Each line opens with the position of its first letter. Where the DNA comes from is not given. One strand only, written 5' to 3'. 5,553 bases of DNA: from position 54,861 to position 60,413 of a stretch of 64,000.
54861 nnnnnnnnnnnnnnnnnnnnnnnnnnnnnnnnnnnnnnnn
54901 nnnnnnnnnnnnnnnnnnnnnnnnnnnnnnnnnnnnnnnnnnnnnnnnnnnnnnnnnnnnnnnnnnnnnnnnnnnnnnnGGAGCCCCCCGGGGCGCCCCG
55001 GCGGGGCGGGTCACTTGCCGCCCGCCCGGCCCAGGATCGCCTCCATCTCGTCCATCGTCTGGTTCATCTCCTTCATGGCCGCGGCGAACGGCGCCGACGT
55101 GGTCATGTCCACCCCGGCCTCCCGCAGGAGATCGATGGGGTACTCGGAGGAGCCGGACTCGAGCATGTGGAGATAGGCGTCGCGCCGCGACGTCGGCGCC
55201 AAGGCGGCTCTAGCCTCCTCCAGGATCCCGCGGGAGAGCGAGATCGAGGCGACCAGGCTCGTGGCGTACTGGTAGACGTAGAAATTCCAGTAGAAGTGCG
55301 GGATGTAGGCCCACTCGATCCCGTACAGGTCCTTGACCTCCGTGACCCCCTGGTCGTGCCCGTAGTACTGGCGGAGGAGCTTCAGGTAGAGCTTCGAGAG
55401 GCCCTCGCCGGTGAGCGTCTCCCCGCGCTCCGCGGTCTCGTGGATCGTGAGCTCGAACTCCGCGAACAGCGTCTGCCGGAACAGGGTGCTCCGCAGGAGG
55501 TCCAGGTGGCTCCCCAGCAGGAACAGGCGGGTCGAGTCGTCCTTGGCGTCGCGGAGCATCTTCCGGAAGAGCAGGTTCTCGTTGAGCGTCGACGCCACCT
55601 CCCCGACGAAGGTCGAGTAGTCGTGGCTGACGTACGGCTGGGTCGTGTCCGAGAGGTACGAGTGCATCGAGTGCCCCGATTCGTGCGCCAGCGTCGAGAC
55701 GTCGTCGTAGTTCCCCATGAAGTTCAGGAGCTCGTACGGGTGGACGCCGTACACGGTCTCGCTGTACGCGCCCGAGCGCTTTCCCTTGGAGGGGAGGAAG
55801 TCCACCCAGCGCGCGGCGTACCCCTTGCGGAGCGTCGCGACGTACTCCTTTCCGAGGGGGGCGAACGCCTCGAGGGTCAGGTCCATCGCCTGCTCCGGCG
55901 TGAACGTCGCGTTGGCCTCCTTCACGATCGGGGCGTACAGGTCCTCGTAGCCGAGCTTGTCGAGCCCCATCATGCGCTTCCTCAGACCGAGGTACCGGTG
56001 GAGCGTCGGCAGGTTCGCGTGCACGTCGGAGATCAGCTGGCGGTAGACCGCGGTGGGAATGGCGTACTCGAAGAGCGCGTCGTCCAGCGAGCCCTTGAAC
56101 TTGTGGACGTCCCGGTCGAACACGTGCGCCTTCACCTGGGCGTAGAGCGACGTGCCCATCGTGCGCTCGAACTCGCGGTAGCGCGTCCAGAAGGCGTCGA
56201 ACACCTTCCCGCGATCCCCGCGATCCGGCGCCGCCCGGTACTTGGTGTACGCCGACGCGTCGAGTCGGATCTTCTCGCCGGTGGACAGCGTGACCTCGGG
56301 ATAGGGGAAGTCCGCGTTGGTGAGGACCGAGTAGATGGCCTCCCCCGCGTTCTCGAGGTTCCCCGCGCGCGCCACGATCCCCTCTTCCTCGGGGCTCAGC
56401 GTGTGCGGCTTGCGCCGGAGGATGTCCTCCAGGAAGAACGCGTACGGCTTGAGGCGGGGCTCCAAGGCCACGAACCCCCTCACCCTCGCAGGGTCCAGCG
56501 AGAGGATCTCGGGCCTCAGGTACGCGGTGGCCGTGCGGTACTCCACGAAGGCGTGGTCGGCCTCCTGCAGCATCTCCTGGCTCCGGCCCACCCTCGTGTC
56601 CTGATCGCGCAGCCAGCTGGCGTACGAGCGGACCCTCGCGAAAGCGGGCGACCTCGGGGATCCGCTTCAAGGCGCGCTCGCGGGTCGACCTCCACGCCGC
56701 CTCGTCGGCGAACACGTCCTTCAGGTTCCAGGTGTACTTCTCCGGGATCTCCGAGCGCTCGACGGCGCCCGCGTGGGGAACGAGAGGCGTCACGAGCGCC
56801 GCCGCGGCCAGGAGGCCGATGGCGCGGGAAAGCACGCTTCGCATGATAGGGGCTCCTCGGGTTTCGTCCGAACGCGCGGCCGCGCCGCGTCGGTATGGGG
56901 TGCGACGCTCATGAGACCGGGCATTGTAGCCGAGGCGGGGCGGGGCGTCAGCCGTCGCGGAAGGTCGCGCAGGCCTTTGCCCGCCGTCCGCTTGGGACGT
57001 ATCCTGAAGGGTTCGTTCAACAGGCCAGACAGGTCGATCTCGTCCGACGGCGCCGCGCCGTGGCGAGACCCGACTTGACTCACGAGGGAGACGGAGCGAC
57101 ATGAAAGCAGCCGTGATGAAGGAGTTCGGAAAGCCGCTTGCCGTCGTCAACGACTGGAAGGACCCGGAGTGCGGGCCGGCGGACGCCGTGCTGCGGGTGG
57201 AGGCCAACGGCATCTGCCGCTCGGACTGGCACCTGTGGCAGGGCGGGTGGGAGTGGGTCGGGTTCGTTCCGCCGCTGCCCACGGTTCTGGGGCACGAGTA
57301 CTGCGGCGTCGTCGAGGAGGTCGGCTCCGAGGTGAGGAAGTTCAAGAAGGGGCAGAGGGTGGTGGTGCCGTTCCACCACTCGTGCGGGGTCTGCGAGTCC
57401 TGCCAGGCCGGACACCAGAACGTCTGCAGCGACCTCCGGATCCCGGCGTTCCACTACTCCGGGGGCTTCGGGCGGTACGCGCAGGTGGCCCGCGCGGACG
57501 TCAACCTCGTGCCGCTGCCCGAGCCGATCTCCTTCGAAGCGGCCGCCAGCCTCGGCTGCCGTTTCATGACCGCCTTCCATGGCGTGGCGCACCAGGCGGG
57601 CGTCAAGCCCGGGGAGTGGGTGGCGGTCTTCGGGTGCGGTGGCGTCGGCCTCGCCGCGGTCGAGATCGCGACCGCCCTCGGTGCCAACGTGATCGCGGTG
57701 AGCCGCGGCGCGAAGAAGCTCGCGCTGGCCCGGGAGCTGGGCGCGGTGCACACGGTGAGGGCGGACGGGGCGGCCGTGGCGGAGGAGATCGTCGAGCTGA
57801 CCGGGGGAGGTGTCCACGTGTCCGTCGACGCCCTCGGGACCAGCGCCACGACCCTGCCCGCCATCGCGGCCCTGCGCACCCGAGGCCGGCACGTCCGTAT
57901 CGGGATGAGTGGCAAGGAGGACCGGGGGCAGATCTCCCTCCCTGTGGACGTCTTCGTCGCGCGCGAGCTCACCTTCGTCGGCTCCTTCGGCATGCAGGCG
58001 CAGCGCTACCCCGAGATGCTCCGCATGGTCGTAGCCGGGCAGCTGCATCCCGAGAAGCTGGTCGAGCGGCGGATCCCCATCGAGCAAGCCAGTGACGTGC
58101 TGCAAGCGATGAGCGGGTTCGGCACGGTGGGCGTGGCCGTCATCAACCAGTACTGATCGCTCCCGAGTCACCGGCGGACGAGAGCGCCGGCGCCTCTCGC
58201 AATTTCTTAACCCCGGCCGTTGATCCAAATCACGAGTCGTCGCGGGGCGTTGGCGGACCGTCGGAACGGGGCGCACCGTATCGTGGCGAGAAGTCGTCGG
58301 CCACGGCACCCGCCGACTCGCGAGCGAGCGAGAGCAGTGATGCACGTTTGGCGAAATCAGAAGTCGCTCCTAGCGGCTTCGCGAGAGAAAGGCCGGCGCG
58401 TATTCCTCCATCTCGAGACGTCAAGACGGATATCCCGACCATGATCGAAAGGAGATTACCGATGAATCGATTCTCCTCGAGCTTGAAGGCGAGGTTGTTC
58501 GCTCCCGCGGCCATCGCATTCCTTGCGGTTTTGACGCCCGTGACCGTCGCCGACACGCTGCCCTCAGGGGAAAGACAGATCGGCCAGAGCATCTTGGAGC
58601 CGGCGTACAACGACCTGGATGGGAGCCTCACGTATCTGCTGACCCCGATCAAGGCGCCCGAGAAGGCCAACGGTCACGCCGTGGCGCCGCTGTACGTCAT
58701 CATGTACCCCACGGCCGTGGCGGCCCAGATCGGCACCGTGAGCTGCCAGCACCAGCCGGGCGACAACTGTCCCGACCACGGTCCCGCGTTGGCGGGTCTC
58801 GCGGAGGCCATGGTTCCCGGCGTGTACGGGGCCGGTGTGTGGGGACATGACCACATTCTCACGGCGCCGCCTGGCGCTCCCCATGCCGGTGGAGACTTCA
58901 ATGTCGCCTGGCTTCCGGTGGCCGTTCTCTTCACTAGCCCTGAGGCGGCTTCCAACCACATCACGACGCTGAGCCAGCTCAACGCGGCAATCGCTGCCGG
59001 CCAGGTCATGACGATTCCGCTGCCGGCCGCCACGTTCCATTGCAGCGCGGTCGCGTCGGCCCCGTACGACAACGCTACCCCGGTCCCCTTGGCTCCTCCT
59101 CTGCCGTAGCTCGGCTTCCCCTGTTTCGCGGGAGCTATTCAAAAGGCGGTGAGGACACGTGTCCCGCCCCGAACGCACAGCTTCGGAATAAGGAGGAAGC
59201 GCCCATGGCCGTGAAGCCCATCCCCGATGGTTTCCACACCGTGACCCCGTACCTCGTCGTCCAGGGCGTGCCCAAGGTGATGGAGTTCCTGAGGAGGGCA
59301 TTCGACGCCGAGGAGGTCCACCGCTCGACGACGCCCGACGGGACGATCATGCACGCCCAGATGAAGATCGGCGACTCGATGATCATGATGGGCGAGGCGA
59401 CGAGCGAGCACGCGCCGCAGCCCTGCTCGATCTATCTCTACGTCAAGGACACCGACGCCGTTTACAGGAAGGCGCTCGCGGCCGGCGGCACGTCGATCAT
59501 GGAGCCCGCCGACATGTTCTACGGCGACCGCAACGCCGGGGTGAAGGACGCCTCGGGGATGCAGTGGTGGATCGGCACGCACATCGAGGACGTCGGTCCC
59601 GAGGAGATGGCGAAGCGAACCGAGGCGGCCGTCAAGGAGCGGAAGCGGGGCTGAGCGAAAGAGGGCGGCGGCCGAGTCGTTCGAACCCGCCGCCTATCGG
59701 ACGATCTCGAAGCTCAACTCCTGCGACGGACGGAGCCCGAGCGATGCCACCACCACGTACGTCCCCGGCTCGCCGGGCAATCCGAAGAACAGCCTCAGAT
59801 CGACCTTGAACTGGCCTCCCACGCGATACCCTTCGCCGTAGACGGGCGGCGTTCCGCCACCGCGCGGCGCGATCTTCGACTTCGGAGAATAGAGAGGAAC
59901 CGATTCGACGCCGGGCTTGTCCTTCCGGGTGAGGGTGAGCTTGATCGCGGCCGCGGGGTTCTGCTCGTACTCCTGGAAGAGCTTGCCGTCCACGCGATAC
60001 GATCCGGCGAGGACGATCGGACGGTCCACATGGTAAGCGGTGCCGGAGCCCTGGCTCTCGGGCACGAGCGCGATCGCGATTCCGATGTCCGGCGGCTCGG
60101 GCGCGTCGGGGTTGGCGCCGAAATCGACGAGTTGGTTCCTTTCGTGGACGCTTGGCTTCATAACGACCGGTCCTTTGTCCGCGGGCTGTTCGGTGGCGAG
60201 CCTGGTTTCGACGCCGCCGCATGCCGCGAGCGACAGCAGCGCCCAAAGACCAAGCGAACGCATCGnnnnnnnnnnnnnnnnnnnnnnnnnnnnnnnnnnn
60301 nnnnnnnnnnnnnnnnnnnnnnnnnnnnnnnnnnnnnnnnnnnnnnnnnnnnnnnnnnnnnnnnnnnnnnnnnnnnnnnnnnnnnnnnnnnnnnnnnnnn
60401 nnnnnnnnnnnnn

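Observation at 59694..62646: Signal-less 596-aa protein with a metzincin-like, Cys-decorated HExxH C-terminus, tightly coupled to a lipoprotein and divergent from a small GNAT-like gene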

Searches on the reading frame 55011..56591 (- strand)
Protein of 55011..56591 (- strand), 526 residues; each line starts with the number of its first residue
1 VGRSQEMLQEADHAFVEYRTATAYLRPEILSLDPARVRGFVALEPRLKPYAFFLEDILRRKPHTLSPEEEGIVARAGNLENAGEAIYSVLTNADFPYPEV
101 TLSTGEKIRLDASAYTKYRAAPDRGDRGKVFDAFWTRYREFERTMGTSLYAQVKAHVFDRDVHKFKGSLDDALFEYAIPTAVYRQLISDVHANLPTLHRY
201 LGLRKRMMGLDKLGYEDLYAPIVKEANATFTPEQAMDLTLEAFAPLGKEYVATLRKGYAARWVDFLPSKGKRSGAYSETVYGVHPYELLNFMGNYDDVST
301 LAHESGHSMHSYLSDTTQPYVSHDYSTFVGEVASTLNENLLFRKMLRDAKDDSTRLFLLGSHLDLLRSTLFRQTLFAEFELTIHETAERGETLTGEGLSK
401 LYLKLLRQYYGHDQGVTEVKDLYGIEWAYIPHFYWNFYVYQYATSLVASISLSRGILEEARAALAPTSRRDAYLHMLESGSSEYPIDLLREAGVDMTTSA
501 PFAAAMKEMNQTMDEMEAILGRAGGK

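Call 68: search_protein_families(library=pfam, proteins=[window:55011-56591:-], max_evalue=0.00001)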
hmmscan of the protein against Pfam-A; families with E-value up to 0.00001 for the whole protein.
window:55011-56591:- (526 aa): 2 families
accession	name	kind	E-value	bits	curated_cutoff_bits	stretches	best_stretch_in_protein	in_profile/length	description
PF01432.26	Peptidase_M3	-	1.5e-62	212.9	27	1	120-507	4-456/457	Peptidase family M3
PF08439.15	Peptidase_M3_N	-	3.1e-20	72.6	25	1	28-95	1-68/70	Oligopeptidase F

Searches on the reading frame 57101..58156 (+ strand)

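Call 6: search_protein_families(library=pfam, proteins=[window:57101-58156:+], max_evalue=1)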
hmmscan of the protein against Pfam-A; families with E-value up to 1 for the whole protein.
window:57101-58156:+ (351 aa): 10 families
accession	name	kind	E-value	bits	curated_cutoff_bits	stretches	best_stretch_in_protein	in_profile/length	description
PF00107.32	ADH_zinc_N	-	2.9e-28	98.8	31.8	1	181-310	1-127/129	Zinc-binding dehydrogenase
PF08240.17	ADH_N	-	5.8e-28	97.6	23.5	1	25-140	1-103/104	Alcohol dehydrogenase GroES-like domain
PF01262.27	AlaDh_PNT_C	-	0.00021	21.2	23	1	154-230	12-90/214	Alanine dehydrogenase/PNT, C-terminal domain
PF13602.12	ADH_zinc_N_2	-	0.00072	20.9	27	1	213-344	1-130/134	Zinc-binding dehydrogenase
PF02826.25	2-Hacid_dh_C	-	0.0048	16.7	25.1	1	171-212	36-77/178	D-isomer specific 2-hydroxyacid dehydrogenase, NAD binding domain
PF00208.27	ELFV_dehydrog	-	0.016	15.4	23.4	1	148-202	9-63/241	Glutamate/Leucine/Phenylalanine/Valine dehydrogenase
PF02254.24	TrkA_N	-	0.087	13.6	23.8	1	174-224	1-50/116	TrkA-N domain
PF03807.23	F420_oxidored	-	0.12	13.4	21.6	1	174-231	2-63/94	NADP oxidoreductase coenzyme F420-dependent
PF13580.11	SIS_2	-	0.16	12.4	27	1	168-265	32-133/138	SIS domain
PF03435.24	Sacchrp_dh_NADP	-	0.25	12.1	25.1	1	174-264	1-94/129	Saccharopine dehydrogenase NADP binding domain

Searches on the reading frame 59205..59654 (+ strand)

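Call 6: search_protein_families(library=pfam, proteins=[window:59205-59654:+], max_evalue=1)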
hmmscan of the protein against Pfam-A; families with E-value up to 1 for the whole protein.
window:59205-59654:+ (149 aa): 4 families
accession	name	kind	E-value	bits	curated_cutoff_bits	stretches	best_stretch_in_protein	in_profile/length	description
PF00903.31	Glyoxalase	-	3.3e-10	40.8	20.6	1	13-123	6-121/121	Glyoxalase/Bleomycin resistance protein/Dioxygenase superfamily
PF14696.12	Glyoxalase_5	-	0.0012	19.4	27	1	64-103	65-104/139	Hydroxyphenylpyruvate dioxygenase, HPPD, N-terminal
PF22656.2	At5g48480-like_N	-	0.014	15.6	27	1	26-60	13-54/59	Glyoxalase At5g48480-like, N-terminal domain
PF18029.7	Glyoxalase_6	-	0.13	13.3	23.6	1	23-105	10-91/106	Glyoxalase-like domain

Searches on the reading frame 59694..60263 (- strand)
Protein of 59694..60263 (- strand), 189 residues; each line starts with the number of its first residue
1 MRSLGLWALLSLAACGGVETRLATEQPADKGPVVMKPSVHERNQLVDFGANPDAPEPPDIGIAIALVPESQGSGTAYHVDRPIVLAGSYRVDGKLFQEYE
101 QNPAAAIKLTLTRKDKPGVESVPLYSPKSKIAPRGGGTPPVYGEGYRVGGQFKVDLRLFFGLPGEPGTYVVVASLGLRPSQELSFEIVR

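Call 6: search_protein_families(library=pfam, proteins=[window:59694-60263:-], max_evalue=1)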
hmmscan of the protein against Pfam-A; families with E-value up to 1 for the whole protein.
window:59694-60263:- (189 aa): 0 families

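Call 7: search_protein_families(library=ncbifam, proteins=[window:59694-60263:-], max_evalue=1)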
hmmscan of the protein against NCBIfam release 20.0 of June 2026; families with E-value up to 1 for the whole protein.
window:59694-60263:- (189 aa): 0 families

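Call 12: find_homologous_proteins(query=window:59694-60263:-, max_evalue=0.001)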
Query window:59694-60263:- (189 aa): 4 proteins with E <= 0.001 among 205 candidates.
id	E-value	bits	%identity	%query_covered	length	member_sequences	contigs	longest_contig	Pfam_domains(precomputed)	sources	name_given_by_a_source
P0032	1.6e-96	340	100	82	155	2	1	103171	-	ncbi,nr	ncbi:MAG: hypothetical protein LAO51_03350 [Acidobacteriia bacterium]|nr:hypothetical protein [Terri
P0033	5.8e-74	266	81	82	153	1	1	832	-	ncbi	-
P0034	1.0e-64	236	69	81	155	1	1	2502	-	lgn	-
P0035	2.0e-38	150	50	82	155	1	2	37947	-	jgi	jgi:hypothetical protein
